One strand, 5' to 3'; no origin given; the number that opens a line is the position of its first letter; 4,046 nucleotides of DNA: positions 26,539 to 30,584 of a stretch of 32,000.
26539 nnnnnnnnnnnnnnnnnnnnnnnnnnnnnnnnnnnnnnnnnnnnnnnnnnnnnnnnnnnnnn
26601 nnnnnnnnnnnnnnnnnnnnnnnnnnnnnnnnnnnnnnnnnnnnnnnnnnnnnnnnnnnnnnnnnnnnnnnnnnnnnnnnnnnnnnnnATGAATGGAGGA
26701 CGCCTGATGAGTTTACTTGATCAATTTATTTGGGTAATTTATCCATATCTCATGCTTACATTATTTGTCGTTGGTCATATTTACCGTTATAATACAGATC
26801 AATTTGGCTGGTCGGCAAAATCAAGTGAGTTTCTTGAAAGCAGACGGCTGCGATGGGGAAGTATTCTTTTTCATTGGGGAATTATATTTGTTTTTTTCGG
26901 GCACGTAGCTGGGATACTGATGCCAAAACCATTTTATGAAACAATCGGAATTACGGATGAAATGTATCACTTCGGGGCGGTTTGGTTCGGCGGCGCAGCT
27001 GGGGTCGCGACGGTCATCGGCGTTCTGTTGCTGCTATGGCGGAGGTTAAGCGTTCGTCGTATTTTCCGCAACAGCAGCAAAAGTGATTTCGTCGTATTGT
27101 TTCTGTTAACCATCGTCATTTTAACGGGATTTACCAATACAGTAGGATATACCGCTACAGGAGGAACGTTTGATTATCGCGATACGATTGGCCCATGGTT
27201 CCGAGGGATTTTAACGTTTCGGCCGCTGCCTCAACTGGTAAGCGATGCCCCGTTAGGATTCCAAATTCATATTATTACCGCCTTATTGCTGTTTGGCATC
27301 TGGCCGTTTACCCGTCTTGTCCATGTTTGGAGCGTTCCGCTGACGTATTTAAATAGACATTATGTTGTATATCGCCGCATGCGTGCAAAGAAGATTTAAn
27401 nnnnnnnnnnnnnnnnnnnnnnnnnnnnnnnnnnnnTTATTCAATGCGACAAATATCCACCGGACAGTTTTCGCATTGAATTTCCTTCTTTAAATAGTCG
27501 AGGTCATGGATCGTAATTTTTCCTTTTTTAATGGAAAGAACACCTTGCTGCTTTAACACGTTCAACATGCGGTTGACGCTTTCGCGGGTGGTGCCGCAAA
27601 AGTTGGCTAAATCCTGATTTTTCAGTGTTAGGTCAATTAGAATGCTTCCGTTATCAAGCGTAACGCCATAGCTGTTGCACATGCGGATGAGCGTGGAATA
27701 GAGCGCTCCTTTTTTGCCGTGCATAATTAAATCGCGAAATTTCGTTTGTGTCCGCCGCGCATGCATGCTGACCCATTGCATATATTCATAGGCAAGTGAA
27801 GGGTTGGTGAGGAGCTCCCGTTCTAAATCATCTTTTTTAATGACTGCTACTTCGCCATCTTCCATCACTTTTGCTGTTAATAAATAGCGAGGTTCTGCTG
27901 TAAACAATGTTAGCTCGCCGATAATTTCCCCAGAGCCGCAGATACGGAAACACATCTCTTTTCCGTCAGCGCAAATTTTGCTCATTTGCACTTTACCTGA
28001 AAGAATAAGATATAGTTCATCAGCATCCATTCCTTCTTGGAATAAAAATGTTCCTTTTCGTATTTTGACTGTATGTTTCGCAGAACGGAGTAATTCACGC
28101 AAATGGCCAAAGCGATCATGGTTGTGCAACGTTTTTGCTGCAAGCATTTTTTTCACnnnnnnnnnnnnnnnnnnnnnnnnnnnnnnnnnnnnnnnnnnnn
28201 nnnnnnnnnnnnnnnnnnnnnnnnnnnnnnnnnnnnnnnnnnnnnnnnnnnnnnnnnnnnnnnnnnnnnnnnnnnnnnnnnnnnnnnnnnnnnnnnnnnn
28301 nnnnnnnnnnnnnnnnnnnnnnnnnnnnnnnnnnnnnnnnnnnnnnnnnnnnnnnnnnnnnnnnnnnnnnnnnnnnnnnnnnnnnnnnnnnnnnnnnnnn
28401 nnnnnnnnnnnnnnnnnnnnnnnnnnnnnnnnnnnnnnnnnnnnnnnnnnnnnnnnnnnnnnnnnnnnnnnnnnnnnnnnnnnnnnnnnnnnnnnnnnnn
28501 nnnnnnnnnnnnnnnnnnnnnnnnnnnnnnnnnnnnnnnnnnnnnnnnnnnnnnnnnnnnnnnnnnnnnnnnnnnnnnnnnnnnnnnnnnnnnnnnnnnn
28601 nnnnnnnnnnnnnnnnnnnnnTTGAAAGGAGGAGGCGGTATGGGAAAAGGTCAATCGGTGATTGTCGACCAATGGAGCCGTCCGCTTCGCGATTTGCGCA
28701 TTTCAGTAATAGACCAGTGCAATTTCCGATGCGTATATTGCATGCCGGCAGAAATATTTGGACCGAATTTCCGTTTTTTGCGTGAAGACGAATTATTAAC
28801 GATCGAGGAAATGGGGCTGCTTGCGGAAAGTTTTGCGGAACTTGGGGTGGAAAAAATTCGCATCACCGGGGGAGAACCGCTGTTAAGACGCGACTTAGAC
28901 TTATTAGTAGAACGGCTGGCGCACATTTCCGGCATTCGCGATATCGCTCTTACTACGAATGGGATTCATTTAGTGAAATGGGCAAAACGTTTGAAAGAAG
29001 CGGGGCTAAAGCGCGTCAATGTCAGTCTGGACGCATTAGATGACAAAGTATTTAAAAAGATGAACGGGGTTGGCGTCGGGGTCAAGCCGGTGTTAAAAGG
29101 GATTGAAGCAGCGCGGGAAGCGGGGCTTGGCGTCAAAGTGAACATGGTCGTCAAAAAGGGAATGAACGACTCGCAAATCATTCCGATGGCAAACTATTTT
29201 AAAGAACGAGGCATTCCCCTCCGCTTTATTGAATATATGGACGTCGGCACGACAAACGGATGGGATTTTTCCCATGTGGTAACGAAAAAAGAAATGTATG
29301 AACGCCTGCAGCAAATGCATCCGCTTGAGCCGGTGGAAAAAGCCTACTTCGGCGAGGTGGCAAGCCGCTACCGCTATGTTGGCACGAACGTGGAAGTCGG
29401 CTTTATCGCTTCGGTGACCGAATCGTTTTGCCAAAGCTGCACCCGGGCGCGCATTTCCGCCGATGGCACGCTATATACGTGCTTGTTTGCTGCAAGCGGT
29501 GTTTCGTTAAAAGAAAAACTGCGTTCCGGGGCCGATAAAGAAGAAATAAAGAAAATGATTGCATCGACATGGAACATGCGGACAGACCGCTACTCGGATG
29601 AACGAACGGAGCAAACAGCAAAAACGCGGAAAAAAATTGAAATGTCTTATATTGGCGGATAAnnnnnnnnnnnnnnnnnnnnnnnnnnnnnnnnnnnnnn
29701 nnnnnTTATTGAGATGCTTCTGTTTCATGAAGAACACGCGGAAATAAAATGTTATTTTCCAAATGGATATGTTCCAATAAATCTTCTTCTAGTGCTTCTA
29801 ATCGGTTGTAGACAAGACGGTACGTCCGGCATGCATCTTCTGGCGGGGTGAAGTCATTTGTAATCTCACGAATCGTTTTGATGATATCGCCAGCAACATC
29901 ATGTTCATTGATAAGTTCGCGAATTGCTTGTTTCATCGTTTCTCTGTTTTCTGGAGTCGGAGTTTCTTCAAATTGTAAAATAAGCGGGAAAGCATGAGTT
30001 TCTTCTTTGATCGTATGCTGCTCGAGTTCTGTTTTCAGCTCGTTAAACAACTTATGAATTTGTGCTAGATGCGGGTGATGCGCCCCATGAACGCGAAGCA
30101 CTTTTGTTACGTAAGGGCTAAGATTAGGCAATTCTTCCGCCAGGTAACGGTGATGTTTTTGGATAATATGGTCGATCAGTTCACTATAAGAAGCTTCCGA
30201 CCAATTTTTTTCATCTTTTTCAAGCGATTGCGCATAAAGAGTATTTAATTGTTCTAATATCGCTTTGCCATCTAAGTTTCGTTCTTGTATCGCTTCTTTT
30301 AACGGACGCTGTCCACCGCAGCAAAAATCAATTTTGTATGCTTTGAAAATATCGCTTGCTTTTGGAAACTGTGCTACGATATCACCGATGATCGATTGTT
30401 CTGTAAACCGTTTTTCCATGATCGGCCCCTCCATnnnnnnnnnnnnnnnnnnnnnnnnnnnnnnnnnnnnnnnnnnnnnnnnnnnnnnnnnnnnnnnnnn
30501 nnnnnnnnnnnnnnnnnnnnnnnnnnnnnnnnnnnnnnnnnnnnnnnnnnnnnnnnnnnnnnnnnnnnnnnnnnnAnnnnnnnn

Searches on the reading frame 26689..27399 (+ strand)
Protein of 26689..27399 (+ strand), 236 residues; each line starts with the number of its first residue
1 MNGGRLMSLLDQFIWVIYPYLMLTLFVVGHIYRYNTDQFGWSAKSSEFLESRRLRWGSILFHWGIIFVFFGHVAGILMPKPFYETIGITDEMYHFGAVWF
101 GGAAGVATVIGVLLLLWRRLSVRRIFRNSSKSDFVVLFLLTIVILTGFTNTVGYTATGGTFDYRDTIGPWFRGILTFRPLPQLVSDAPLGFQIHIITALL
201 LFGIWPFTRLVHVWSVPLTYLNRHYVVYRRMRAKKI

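Call 6: search_protein_families(library=pfam, proteins=[window:26689-27399:+])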
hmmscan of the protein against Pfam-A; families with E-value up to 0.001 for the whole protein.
window:26689-27399:+ (236 aa): 1 family
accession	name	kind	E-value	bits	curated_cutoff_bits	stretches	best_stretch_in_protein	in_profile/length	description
PF02665.19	Nitrate_red_gam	-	5.6e-87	291.3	22.9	1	11-230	1-216/217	Nitrate reductase gamma subunit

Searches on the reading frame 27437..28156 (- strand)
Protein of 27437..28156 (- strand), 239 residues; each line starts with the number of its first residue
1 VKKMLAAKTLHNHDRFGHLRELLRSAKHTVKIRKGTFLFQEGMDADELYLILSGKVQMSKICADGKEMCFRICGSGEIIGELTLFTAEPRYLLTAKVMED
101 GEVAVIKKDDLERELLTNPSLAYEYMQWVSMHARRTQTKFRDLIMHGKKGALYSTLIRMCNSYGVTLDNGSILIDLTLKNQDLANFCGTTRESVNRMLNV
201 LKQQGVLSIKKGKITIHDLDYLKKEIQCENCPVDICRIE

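Call 6: search_protein_families(library=pfam, proteins=[window:27437-28156:-])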
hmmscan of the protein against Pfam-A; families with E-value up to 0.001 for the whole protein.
window:27437-28156:- (239 aa): 3 families
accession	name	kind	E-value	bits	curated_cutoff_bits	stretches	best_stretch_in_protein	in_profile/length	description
PF00027.35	cNMP_binding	-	7e-20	71.2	27.5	1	30-116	2-87/89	Cyclic nucleotide-binding domain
PF13545.12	HTH_Crp_2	-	8.5e-17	61.3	27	1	154-224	5-69/70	Crp-like helix-turn-helix domain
PF00325.26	Crp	-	7.8e-11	42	21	1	176-207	1-32/32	Bacterial regulatory proteins, crp family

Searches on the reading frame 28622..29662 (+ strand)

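Call 6: search_protein_families(library=pfam, proteins=[window:28622-29662:+])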
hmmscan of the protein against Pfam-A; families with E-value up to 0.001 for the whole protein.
window:28622-29662:+ (346 aa): 3 families
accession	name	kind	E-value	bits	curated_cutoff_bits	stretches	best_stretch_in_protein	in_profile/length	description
PF04055.27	Radical_SAM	-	1.1e-37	130.2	29.5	1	27-191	1-164/166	Radical SAM superfamily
PF06463.18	Mob_synth_C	-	3e-37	127.9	37.4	1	199-325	2-127/128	Molybdenum Cofactor Synthesis C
PF13353.11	Fer4_12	-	0.00019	22.2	22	1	30-137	12-114/137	4Fe-4S single cluster domain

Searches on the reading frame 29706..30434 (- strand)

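Call 6: search_protein_families(library=pfam, proteins=[window:29706-30434:-])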
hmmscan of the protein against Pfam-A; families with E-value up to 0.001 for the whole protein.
window:29706-30434:- (242 aa): 2 families
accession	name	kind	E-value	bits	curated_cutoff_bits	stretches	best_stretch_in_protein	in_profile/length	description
PF04405.19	ScdA_N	-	4.6e-23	81.1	32.5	1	13-66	2-55/56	Domain of Unknown function (DUF542)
PF01814.28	Hemerythrin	-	1.5e-20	74.4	25.3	1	87-234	2-127/127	Hemerythrin HHE cation binding domain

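Call 16: search_protein_families(library=ncbifam, proteins=[window:29706-30434:-], max_evalue=0.01)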
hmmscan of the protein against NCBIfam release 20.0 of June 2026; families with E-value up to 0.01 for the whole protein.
window:29706-30434:- (242 aa): 5 families
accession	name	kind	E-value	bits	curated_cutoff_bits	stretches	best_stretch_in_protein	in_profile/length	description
TIGR03652.1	FeS_repair_RIC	equivalog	8e-88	293.8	204.7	1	16-234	1-216/216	iron-sulfur cluster repair di-iron protein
NF009777.0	PRK13276.1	equivalog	1.3e-60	205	259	1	11-234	3-223/224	iron-sulfur cluster repair di-iron protein ScdA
NF008221.0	PRK10992.1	equivalog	2.5e-58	197.2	254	1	12-237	5-219/220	iron-sulfur cluster repair protein YtfE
NF041614.1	FeSrepair_DnrN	equivalog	5.5e-26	91.7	300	1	76-236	5-156/157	iron-sulfur cluster repair protein DnrN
TIGR03980.1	prismane_assoc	subfamily_domain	0.0024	17.8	44.95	0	10-64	1-58/58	hybrid cluster protein-associated redox disulfide domain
